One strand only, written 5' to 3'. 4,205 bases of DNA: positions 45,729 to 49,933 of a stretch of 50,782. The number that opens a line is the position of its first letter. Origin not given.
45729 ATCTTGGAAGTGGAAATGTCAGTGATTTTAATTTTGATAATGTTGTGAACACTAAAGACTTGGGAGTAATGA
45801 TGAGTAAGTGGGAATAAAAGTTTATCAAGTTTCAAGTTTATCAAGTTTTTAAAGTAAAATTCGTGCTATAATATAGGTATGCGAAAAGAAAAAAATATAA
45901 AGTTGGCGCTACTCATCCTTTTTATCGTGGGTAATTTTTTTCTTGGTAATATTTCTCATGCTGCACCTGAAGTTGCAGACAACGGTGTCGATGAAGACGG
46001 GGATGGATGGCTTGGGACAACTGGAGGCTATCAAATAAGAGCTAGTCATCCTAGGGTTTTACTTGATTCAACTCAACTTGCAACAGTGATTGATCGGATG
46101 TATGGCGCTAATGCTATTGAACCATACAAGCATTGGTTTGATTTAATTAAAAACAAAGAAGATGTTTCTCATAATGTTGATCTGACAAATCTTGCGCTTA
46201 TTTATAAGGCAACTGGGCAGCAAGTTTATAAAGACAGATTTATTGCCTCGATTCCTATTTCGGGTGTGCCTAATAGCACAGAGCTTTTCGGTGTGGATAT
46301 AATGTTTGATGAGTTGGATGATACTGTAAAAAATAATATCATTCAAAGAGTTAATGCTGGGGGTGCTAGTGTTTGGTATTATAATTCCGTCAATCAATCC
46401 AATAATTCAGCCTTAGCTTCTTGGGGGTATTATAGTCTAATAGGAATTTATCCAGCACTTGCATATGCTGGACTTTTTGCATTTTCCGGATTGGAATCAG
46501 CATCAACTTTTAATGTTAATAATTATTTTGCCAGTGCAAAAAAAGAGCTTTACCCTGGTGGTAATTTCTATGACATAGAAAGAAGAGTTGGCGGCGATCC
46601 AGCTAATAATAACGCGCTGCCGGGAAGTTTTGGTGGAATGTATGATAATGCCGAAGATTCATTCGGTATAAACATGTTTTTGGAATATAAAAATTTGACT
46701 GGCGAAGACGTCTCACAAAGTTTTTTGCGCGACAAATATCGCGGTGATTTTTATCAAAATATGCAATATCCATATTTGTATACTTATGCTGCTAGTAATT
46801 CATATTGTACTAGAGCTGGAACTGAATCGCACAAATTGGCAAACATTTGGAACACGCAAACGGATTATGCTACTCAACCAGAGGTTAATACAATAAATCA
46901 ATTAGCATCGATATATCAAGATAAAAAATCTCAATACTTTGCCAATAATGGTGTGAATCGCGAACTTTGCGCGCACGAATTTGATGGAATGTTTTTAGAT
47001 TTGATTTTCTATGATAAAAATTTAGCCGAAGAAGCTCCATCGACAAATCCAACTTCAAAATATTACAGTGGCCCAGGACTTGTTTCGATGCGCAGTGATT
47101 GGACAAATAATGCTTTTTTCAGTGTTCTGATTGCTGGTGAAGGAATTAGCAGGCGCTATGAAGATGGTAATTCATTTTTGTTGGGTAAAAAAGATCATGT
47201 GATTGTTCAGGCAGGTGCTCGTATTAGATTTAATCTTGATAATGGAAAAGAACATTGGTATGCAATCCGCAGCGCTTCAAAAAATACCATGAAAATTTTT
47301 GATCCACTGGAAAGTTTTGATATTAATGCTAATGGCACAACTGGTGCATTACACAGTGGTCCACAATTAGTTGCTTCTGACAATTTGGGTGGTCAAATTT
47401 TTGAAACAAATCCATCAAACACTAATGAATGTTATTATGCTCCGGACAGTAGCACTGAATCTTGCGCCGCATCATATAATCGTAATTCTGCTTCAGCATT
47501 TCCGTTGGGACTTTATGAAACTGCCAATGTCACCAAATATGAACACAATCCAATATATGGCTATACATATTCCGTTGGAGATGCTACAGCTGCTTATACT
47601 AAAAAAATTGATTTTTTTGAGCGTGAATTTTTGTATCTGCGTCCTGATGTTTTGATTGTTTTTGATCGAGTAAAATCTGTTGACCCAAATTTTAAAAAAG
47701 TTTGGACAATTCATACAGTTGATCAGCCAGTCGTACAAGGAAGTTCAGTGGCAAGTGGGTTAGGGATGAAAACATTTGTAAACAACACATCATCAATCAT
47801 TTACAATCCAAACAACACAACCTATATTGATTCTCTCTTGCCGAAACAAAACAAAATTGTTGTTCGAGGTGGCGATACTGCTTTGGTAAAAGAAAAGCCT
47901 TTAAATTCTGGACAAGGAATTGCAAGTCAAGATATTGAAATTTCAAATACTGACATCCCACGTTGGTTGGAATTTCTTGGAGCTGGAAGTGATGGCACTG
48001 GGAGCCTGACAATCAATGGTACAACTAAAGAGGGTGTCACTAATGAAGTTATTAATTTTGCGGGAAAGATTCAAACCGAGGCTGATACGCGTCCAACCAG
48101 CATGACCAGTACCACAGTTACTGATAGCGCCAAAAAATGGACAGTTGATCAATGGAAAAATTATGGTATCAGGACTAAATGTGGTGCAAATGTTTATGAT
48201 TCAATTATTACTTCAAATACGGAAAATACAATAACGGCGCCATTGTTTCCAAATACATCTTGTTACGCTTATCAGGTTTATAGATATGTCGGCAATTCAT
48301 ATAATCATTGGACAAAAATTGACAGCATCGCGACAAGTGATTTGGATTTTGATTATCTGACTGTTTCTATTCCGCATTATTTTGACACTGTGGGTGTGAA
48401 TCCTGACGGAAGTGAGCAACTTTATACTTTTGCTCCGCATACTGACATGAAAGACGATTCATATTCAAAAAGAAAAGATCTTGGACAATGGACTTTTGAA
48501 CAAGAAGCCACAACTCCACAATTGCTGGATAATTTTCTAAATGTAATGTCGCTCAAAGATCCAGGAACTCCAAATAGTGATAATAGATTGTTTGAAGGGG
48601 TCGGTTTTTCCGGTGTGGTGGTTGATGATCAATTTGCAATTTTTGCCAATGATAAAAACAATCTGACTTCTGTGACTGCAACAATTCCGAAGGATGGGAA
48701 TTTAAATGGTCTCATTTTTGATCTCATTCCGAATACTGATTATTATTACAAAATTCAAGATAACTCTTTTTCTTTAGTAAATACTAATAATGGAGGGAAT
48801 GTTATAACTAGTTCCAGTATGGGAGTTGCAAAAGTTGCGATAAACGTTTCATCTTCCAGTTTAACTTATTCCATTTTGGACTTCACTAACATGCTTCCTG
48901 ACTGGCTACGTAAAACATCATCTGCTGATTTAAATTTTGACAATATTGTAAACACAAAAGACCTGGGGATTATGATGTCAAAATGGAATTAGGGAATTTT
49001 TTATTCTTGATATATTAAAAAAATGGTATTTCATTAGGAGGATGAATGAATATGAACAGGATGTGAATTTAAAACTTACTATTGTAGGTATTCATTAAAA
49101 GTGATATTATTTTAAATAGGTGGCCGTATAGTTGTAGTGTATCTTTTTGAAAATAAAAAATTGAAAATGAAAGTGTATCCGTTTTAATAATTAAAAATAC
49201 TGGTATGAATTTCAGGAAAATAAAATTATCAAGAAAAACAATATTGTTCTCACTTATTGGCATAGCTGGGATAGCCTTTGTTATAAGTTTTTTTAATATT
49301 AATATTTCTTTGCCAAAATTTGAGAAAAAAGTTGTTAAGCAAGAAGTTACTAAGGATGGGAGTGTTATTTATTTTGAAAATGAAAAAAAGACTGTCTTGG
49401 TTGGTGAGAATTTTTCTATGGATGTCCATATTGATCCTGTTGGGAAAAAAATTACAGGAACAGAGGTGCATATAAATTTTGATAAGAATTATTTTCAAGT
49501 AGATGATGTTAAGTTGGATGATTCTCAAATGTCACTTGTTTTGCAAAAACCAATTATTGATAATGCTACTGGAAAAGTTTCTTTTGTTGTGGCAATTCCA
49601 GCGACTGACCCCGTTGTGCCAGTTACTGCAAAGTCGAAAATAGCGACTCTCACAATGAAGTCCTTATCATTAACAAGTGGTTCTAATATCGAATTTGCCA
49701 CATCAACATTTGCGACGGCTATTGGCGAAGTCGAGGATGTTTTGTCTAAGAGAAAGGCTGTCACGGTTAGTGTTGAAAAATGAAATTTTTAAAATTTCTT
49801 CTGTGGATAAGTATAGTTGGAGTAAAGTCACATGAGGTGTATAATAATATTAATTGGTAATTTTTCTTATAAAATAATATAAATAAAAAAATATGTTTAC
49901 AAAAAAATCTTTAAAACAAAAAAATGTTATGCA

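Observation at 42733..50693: Candidate cell-surface display module: MacAB-like exporter, three enzymes with dockerin-like tails, and cohesin-like anchor and adaptor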

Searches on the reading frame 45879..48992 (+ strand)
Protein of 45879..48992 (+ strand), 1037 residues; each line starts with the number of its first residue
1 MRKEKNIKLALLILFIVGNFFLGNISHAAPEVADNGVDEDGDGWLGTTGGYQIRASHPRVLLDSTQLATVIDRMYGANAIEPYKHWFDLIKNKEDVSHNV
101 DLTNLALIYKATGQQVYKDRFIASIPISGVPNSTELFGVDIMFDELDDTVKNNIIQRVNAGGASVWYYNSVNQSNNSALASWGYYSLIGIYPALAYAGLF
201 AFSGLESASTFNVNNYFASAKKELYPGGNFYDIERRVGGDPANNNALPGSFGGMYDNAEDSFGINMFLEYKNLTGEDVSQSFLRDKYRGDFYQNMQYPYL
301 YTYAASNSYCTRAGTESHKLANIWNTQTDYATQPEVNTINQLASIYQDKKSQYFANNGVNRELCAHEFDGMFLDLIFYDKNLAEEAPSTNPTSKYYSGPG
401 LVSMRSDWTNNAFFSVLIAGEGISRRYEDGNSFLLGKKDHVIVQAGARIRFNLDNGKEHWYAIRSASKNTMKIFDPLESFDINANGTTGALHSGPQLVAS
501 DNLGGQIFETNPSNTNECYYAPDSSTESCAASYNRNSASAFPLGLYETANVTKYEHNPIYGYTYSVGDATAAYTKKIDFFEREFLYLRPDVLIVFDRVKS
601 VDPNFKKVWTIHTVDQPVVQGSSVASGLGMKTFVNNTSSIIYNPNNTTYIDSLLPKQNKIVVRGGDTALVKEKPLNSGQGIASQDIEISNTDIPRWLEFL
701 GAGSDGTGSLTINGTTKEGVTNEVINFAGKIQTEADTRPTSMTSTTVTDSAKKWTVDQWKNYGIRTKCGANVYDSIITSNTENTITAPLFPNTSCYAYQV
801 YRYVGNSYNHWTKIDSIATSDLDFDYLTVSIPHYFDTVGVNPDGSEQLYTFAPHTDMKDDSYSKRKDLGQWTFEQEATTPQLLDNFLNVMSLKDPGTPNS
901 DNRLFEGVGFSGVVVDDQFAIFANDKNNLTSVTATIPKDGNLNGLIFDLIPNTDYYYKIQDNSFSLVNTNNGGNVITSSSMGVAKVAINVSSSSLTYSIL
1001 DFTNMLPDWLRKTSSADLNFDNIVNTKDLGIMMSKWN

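Call 3: search_protein_families(library=pfam, proteins=[window:45879-48992:+], max_evalue=1)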
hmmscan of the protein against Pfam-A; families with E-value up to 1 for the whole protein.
window:45879-48992:+ (1037 aa): 1 family
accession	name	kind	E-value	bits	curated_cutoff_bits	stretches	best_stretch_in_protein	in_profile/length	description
PF21461.3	HL_N-beta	-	0.19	12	27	1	952-989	11-44/57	Hyaluronate lyase, N-terminal beta-sheet domain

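Call 8: search_protein_families(library=ncbifam, proteins=[window:45879-48992:+], max_evalue=1)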
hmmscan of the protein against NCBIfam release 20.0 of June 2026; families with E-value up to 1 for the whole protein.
window:45879-48992:+ (1037 aa): 1 family
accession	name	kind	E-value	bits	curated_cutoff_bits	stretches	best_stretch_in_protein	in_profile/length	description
NF045571.1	HepHepsulflyase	equivalog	2.4e-23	82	600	2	350-624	331-592/774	heparin/heparin-sulfate lyase HepB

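Call 14: search_solved_structures(query=window:45879-48992:+, max_evalue=0.01)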
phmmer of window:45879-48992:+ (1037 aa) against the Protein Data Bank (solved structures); distinct sequences matched with E-value up to 0.01: 4.
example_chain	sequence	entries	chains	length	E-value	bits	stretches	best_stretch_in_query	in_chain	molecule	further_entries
2fuq_A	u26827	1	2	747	2.7e-14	55.6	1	372-625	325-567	heparinase II protein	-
2fut_A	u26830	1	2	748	2.7e-14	55.6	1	372-625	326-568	heparinase II protein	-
3e7j_A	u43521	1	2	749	2.7e-14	55.6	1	372-625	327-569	Heparinase II protein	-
3e80_A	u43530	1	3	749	2.7e-14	55.6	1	372-625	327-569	Heparinase II protein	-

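Call 68: search_solved_structures(query=window:45879-48992:+, max_evalue=0.01, show_alignments=1)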
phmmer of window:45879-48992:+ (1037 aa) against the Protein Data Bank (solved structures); distinct sequences matched with E-value up to 0.01: 4.
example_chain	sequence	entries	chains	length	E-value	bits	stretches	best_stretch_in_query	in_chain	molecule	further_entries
2fuq_A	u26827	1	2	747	2.7e-14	55.6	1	372-625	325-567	heparinase II protein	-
2fut_A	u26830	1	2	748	2.7e-14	55.6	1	372-625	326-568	heparinase II protein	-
3e7j_A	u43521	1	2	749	2.7e-14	55.6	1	372-625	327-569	Heparinase II protein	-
3e80_A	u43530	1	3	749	2.7e-14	55.6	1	372-625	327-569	Heparinase II protein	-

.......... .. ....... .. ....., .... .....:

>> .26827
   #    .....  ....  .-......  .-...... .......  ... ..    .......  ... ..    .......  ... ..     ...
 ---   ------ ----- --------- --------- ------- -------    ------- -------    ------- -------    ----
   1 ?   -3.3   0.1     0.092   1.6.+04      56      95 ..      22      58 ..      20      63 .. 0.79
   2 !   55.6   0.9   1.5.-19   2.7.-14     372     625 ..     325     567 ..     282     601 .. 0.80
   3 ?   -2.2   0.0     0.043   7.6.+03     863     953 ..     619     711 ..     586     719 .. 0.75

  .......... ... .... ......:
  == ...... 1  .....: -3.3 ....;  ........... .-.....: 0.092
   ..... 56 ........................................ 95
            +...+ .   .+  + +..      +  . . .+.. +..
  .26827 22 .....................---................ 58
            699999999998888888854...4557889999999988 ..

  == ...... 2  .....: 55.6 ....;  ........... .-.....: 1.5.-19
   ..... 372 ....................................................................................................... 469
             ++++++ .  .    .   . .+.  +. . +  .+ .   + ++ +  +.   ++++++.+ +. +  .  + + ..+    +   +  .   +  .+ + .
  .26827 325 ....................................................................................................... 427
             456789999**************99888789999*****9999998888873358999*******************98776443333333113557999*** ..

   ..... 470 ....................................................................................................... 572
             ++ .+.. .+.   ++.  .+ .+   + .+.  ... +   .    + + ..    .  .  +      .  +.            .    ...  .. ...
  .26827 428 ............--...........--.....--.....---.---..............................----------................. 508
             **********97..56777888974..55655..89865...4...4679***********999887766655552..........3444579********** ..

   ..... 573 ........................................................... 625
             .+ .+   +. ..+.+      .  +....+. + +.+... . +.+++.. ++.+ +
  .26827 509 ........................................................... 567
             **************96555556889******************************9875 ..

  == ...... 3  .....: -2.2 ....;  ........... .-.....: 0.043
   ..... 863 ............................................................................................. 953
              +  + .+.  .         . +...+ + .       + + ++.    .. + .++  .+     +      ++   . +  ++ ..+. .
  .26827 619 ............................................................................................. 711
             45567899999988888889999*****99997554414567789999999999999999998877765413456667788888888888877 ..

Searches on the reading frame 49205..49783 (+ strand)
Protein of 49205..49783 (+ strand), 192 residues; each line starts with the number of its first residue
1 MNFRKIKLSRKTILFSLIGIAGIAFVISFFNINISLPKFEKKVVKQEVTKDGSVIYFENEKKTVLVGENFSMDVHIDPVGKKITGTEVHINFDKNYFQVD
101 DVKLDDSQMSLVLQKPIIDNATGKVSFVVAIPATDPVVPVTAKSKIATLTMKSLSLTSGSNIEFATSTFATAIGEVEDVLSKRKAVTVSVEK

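Call 3: search_protein_families(library=pfam, proteins=[window:49205-49783:+], max_evalue=1)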
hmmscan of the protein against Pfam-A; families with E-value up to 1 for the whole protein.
window:49205-49783:+ (192 aa): 2 families
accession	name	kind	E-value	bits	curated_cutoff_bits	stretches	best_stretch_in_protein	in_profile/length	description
PF00963.24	Cohesin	-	1.1e-07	32.5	24.1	1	62-184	8-135/139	Cohesin domain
PF22673.2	MCP-like_PDC_1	-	0.073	13.9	27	1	41-128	6-86/113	Methyl-accepting chemotaxis protein-like, first PDC sensor domain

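Call 8: search_protein_families(library=ncbifam, proteins=[window:49205-49783:+], max_evalue=1)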
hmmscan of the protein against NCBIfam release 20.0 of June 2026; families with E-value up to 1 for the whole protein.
window:49205-49783:+ (192 aa): 0 families

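Call 12: find_encoding_contigs(protein=window:49205-49783:+, flank=10000, max_places=6)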
Protein window:49205-49783:+ (192 aa): no gene with exactly this product is on record in the collection.

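Call 15: search_solved_structures(query=window:49205-49783:+, max_evalue=1, show_alignments=2)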
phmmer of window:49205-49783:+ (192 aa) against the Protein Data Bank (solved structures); distinct sequences matched with E-value up to 1: 5.
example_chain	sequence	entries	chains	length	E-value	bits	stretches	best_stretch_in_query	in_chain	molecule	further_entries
2w1n_A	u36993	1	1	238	0.00013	25.4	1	62-188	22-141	O-GLCNACASE NAGJ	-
2jh2_A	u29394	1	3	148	0.00018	25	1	61-188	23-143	O-GLCNACASE NAGJ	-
2ozn_A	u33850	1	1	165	0.00021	24.8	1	52-188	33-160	O-GlcNAcase nagJ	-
2o4e_A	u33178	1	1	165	0.00022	24.7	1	61-188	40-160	O-GlcNAcase nagJ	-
4hxz_A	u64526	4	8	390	0.2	15.1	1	45-114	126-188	Topoisomerase IV, subunit B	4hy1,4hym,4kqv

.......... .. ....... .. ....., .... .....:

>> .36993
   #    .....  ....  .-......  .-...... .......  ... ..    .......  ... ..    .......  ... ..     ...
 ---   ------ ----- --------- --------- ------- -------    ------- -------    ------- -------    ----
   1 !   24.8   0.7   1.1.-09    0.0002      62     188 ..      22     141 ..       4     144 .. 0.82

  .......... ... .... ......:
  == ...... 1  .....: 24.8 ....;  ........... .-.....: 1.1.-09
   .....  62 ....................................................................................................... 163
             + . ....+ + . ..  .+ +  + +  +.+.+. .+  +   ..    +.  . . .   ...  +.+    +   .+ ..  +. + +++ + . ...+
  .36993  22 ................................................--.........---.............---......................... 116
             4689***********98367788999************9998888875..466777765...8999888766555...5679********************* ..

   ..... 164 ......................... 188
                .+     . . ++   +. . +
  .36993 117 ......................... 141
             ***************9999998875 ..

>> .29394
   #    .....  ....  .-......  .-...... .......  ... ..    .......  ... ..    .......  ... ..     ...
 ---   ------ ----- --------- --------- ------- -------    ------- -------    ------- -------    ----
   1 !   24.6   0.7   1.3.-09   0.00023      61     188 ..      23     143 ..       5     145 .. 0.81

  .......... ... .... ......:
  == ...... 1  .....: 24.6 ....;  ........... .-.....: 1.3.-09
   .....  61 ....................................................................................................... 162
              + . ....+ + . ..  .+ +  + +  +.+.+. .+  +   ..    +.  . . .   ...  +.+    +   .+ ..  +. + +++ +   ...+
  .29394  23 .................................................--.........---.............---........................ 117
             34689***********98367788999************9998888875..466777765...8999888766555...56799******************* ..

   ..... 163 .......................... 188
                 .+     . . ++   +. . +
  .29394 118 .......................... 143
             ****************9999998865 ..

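Call 39: search_protein_families(library=pfam, alignment_id=A4, max_evalue=0.01)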
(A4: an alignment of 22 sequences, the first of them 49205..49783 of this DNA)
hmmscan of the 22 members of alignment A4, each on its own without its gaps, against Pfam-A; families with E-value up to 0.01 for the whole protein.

A. member 1, window:49205-49783:+ (192 aa): 1 family
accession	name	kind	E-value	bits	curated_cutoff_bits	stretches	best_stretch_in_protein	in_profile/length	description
PF00963.24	Cohesin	-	1.1e-07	32.5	24.1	1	62-184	8-135/139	Cohesin domain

B. families by the number of members that match (of 22 scanned): 13 families
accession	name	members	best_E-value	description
PF00963.24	Cohesin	13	6.6e-09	Cohesin domain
PF19077.6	Big_13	7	4.2e-09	Bacterial Ig-like domain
PF15418.12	DUF4625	5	0.00013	Domain of unknown function (DUF4625)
PF00404.24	Dockerin_1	3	0.00048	Dockerin type I domain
PF16656.11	Pur_ac_phosph_N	2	2.1e-05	Purple acid Phosphatase, N-terminal domain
PF25077.1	DUF7800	1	2.6e-05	Domain of unknown function (DUF7800)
PF09136.16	Glucodextran_B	1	0.00014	Glucodextranase, domain B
PF07495.19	Y_Y_Y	1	0.0003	Y_Y_Y domain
PF16655.11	PhoD_N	1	0.00035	PhoD-like phosphatase, N-terminal domain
PF17957.7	Big_7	1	0.001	Bacterial Ig domain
PF14289.11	DUF4369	1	0.0025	Domain of unknown function (DUF4369)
PF01835.25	MG2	1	0.004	MG2 domain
PF17936.7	Big_6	1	0.0041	Bacterial Ig domain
